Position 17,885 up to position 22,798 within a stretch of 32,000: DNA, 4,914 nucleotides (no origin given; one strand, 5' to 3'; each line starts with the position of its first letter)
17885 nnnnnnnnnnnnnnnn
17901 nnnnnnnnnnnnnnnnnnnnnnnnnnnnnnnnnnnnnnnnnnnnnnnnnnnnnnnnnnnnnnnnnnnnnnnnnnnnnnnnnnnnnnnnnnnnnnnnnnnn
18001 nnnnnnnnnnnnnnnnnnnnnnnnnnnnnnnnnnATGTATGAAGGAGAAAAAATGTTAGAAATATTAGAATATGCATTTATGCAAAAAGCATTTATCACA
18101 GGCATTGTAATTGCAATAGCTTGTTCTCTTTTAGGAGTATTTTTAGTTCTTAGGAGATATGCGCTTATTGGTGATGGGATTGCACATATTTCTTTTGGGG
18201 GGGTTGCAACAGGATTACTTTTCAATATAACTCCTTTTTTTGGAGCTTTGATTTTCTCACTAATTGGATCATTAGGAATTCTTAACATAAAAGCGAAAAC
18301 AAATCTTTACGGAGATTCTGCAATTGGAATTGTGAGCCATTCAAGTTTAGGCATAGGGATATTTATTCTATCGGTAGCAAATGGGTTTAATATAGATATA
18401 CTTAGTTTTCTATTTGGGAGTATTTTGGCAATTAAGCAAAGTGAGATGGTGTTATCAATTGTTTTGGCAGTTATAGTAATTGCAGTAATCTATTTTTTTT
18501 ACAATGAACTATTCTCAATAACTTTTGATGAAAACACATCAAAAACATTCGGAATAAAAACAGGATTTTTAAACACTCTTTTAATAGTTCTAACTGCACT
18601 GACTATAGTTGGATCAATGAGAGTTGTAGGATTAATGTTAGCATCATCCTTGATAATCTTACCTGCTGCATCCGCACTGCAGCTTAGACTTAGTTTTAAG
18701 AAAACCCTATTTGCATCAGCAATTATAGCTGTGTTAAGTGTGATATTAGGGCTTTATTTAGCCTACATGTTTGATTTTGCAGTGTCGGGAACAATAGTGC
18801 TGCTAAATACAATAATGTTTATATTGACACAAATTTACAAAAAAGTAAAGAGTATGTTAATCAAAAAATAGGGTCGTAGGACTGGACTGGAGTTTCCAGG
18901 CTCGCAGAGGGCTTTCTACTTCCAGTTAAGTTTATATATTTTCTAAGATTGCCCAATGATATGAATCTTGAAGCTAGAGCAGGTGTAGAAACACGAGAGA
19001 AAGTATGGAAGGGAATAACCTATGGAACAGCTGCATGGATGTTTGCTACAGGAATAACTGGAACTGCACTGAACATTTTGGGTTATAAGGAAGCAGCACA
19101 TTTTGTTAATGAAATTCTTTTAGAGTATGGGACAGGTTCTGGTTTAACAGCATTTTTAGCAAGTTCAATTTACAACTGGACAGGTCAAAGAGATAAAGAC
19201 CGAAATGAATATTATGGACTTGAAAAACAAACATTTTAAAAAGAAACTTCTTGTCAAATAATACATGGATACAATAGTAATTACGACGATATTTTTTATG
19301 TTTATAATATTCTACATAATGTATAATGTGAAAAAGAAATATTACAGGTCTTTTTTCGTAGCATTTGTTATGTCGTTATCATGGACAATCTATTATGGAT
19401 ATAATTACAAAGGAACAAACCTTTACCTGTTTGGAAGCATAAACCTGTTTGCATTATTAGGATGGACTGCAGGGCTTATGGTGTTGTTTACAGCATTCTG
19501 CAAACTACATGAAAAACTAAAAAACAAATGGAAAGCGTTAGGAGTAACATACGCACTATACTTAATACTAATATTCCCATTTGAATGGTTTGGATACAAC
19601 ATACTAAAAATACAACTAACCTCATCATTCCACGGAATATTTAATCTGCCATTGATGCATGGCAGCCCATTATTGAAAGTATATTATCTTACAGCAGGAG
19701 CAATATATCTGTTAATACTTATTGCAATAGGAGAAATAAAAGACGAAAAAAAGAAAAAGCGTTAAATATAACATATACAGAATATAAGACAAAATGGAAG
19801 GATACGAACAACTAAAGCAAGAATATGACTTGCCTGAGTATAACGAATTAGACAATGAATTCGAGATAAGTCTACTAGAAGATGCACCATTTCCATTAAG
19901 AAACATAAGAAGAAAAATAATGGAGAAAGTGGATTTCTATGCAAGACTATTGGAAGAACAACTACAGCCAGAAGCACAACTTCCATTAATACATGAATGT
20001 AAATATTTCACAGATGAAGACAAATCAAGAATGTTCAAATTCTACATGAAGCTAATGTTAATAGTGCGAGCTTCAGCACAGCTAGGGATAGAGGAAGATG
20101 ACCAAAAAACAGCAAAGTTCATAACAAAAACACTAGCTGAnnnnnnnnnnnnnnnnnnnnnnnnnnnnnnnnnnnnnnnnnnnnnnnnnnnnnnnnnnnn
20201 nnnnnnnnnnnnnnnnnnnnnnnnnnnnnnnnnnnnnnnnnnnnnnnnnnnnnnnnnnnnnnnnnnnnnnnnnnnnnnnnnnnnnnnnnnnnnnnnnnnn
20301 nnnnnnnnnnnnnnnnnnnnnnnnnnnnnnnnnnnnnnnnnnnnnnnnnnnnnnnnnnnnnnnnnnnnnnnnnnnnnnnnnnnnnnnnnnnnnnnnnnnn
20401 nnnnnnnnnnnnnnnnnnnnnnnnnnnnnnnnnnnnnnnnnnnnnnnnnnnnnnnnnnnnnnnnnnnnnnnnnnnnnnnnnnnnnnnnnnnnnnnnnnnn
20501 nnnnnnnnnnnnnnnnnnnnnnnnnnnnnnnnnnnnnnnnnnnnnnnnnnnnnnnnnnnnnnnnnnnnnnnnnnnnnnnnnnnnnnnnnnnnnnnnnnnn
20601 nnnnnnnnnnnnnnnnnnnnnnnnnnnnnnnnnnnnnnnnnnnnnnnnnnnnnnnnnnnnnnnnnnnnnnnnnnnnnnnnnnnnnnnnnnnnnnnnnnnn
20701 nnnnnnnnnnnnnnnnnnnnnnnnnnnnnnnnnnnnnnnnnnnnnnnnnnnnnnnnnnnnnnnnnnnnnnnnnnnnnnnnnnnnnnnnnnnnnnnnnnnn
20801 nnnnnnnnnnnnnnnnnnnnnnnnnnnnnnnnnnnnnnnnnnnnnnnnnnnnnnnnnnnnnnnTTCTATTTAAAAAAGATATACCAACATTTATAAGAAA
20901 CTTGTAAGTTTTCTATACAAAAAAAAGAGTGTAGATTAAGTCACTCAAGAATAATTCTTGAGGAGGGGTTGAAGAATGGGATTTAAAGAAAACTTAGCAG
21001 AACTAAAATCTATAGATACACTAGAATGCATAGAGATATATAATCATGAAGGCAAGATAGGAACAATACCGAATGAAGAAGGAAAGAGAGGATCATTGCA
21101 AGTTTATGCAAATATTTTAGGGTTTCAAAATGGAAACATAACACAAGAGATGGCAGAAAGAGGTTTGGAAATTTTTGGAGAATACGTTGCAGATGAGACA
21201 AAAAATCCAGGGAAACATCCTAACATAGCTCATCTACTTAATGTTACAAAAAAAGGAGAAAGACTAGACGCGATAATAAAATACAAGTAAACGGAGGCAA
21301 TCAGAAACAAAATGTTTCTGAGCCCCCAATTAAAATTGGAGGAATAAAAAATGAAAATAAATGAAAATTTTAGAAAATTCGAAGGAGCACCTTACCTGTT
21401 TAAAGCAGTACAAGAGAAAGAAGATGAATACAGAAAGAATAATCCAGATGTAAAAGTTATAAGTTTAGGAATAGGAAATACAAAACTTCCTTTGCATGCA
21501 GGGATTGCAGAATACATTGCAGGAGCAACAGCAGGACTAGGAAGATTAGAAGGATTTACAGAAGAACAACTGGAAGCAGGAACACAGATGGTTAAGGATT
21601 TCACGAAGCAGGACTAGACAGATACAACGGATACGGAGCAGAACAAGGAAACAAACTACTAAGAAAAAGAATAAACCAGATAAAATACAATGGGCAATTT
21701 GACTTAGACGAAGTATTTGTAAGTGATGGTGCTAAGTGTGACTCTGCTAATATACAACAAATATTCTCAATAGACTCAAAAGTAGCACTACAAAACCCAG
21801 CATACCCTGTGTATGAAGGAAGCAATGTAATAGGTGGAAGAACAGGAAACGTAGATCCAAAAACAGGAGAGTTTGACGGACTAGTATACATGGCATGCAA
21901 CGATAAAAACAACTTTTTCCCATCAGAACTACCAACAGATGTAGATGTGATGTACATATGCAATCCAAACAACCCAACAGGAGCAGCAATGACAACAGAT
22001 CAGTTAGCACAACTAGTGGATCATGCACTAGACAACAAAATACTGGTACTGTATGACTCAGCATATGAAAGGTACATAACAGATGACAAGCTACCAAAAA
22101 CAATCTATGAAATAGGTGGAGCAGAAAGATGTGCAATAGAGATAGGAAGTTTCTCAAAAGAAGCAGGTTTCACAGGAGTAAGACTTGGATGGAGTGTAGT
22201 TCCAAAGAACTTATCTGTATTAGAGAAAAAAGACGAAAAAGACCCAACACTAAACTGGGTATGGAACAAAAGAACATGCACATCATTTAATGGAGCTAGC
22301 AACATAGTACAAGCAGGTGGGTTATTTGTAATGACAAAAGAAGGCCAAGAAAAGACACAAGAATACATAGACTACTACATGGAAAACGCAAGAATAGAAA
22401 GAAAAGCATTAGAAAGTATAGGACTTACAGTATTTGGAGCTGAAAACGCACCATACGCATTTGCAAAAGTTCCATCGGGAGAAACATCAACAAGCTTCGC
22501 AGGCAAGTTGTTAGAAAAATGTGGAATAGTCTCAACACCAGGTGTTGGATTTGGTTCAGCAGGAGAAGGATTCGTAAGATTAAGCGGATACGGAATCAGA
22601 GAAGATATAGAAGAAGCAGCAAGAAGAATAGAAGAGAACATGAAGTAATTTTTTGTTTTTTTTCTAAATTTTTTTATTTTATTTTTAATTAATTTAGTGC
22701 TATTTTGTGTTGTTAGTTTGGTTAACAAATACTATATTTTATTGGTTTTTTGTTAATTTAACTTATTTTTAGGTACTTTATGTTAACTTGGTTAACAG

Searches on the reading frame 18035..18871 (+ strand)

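Call 7: search_protein_families(library=pfam, proteins=[window:18035-18871:+], max_evalue=0.001)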
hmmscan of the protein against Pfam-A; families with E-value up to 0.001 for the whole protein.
window:18035-18871:+ (278 aa): 1 family
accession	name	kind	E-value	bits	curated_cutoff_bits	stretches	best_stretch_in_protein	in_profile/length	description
PF00950.22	ABC-3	-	4.1e-67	226.9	20.1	1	13-267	2-256/258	ABC 3 transport family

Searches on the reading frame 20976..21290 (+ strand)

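Call 8: search_protein_families(library=pfam, proteins=[window:20976-21290:+], max_evalue=0.001)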
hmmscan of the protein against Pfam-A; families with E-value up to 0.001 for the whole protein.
window:20976-21290:+ (104 aa): 1 family
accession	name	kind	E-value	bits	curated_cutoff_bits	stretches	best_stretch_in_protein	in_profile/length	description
PF10084.14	DUF2322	-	1.6e-25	89.5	27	1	3-97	1-95/99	Uncharacterized protein conserved in bacteria (DUF2322)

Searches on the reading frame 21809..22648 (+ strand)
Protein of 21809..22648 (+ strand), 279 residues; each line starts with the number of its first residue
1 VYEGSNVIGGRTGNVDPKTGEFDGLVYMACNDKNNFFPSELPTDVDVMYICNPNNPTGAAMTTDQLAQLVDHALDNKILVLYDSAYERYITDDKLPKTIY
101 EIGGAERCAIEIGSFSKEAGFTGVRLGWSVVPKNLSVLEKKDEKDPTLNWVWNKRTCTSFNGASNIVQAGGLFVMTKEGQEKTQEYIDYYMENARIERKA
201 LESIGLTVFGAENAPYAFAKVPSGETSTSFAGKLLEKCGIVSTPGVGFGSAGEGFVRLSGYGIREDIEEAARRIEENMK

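Call 7: search_protein_families(library=pfam, proteins=[window:21809-22648:+], max_evalue=0.001)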
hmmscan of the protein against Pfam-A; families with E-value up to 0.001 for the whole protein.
window:21809-22648:+ (279 aa): 1 family
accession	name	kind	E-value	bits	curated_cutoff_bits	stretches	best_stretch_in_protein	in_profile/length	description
PF00155.27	Aminotran_1_2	-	6.1e-27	95.2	19.7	1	45-274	147-361/361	Aminotransferase class I and II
